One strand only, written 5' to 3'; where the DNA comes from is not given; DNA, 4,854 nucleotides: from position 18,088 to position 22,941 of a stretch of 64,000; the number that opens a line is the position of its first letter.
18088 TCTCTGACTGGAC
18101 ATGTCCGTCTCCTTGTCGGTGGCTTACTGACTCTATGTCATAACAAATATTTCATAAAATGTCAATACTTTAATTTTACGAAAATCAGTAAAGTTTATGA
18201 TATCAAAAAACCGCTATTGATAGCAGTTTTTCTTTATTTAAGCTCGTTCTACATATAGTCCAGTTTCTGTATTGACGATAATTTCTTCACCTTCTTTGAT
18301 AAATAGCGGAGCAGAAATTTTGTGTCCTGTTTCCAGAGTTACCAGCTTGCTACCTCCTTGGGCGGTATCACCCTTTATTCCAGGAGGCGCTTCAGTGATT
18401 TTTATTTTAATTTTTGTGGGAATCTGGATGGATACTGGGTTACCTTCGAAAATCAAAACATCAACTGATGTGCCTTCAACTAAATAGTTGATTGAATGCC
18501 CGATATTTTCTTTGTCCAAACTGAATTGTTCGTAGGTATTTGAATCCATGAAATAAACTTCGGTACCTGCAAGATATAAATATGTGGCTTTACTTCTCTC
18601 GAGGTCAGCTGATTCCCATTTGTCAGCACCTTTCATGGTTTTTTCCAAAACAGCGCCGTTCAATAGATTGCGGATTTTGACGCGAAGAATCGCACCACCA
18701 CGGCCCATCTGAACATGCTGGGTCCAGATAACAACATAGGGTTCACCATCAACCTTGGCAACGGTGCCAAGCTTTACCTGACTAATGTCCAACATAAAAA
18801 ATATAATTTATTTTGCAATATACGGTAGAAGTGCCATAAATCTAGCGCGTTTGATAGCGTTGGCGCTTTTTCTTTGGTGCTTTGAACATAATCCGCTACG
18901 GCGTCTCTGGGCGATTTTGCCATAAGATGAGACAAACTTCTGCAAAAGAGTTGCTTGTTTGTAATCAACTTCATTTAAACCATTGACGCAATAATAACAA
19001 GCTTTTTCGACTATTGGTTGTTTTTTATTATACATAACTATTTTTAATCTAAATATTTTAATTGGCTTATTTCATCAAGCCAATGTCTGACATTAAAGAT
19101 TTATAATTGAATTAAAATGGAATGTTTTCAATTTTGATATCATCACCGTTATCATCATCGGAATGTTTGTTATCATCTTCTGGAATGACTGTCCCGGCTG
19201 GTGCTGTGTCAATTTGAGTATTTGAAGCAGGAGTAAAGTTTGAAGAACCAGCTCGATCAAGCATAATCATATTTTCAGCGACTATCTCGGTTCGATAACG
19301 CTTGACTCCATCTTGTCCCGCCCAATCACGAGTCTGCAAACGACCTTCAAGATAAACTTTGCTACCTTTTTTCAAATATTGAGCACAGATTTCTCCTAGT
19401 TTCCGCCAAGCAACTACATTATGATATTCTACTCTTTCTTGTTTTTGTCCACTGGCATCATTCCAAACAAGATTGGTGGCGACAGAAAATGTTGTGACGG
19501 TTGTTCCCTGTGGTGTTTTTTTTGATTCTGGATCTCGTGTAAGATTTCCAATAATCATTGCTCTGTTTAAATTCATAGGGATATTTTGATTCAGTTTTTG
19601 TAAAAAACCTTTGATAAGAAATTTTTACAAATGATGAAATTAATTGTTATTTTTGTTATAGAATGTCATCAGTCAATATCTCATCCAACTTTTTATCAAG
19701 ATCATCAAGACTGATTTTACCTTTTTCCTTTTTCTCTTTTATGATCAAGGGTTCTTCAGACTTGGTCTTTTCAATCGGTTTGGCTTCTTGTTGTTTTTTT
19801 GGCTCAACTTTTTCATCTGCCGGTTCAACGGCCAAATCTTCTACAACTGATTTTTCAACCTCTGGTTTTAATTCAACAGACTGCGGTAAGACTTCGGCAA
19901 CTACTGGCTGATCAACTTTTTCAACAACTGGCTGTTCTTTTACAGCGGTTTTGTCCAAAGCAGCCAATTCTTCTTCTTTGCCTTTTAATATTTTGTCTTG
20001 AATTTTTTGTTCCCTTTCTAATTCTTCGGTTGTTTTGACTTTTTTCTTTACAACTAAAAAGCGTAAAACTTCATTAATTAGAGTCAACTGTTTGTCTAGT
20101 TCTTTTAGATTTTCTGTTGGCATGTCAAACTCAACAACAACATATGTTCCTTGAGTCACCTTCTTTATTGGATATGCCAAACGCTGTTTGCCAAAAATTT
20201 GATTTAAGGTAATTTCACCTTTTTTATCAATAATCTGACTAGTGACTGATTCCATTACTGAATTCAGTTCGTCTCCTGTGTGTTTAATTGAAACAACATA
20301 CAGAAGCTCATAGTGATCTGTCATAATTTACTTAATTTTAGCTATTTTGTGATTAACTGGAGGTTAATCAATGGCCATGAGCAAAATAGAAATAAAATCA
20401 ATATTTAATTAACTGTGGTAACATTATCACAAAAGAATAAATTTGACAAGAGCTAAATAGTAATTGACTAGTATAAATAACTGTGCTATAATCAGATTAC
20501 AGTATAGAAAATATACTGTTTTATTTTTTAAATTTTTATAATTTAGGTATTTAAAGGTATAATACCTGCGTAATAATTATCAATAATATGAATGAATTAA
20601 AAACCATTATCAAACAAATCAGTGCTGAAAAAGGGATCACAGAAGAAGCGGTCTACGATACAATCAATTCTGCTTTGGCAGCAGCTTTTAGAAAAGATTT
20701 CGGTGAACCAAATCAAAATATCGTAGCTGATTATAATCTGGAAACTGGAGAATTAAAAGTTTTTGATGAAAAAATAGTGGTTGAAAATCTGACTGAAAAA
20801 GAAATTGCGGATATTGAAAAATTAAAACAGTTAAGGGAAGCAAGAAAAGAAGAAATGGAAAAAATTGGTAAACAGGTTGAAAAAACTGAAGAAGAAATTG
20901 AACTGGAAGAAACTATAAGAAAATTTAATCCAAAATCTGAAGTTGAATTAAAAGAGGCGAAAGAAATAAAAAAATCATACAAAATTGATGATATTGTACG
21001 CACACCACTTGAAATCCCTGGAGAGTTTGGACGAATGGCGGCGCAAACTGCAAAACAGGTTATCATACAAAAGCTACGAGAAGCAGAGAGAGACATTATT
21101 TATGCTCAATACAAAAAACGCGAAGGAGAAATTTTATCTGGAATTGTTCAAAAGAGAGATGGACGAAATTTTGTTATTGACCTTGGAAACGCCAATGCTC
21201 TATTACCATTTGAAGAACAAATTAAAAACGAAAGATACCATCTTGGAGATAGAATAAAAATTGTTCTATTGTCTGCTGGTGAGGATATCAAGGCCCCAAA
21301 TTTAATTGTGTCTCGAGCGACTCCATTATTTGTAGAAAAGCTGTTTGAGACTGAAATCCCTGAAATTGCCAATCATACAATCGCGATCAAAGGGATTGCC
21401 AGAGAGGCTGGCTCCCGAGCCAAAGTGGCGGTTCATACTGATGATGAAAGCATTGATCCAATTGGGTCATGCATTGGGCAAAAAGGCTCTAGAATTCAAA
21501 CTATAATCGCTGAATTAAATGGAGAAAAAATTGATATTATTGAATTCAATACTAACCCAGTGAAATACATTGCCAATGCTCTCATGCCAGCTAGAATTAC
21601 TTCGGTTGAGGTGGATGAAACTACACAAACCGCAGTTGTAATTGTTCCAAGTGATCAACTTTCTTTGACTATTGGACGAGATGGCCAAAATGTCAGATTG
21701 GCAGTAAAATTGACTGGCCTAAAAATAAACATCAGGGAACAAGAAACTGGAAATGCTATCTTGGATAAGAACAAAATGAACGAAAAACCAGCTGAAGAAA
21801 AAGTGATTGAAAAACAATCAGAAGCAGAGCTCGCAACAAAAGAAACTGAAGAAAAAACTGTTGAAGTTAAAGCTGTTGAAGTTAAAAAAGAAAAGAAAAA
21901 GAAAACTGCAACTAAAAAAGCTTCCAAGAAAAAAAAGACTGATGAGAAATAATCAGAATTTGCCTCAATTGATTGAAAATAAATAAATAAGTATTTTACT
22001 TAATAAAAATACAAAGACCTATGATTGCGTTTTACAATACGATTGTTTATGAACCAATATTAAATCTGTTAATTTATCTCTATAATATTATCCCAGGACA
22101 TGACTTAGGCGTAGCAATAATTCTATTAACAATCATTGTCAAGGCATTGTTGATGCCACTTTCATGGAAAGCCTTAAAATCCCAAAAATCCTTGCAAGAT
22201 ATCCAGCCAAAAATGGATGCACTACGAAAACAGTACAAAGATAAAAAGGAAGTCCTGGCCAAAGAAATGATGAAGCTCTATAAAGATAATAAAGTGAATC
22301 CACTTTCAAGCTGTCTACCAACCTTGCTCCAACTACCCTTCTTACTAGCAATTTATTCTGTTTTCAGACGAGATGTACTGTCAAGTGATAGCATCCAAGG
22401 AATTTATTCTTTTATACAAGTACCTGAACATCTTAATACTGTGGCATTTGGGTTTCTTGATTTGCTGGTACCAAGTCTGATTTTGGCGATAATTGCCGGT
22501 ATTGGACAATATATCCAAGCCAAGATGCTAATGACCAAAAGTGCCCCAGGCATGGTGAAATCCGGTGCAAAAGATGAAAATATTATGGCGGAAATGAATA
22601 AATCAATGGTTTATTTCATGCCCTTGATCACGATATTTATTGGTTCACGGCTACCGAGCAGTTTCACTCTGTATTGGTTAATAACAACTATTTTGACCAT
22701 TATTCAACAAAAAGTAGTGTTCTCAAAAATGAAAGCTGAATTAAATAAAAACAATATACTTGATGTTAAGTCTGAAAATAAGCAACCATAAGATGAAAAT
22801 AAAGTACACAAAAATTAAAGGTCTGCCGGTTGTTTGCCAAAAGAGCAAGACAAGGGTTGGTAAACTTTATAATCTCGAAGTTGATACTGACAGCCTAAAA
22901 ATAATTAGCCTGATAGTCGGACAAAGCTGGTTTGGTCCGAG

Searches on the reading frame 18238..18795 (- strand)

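Call 53: search_protein_families(library=pfam, proteins=[window:18238-18795:-], max_evalue=0.0001)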
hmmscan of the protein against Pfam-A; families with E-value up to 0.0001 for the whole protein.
window:18238-18795:- (185 aa): 3 families
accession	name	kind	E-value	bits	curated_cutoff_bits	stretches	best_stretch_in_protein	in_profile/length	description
PF09285.17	Elong-fact-P_C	-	2e-22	79.1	25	1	130-184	2-56/56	Elongation factor P, C-terminal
PF01132.26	EFP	-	6.1e-20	71.4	27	1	69-121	2-54/54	Elongation factor P (EF-P) OB domain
PF08207.18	EFP_N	-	1.8e-18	66.7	23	1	4-59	2-57/58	Elongation factor P (EF-P) KOW-like domain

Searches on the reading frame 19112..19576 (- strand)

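Call 53: search_protein_families(library=pfam, proteins=[window:19112-19576:-], max_evalue=0.0001)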
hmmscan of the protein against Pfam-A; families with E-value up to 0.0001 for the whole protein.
window:19112-19576:- (154 aa): 1 family
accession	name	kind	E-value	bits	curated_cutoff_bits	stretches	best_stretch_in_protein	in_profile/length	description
PF00436.31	SSB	-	5e-38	129.8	26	1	3-106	1-104/104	Single-strand binding protein family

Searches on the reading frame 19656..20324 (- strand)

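Call 53: search_protein_families(library=pfam, proteins=[window:19656-20324:-], max_evalue=0.0001)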
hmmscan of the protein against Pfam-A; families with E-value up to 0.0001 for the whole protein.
window:19656-20324:- (222 aa): 1 family
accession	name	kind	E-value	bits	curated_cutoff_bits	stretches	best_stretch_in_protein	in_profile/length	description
PF01250.22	Ribosomal_S6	-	1.2e-23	83.6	27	1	4-93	1-90/90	Ribosomal protein S6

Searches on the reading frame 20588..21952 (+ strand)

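Call 53: search_protein_families(library=pfam, proteins=[window:20588-21952:+], max_evalue=0.0001)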
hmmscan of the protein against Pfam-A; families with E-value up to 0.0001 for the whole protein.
window:20588-21952:+ (454 aa): 3 families
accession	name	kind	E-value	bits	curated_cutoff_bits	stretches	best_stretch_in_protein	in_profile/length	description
PF13184.12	KH_5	-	1.4e-27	96.1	27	1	274-342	1-69/69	NusA-like KH domain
PF08529.16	NusA_N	-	2.5e-27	95.9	23.8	2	113-169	66-119/119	NusA N-terminal domain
PF00013.35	KH_1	-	5.7e-06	26.4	21.5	0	349-386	2-40/66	KH domain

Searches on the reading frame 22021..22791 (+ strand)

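Call 53: search_protein_families(library=pfam, proteins=[window:22021-22791:+], max_evalue=0.0001)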
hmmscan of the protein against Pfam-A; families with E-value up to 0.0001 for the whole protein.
window:22021-22791:+ (256 aa): 1 family
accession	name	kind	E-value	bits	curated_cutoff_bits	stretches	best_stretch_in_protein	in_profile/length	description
PF02096.25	60KD_IMP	-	2.3e-48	164.7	35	1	30-233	2-161/163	60Kd inner membrane protein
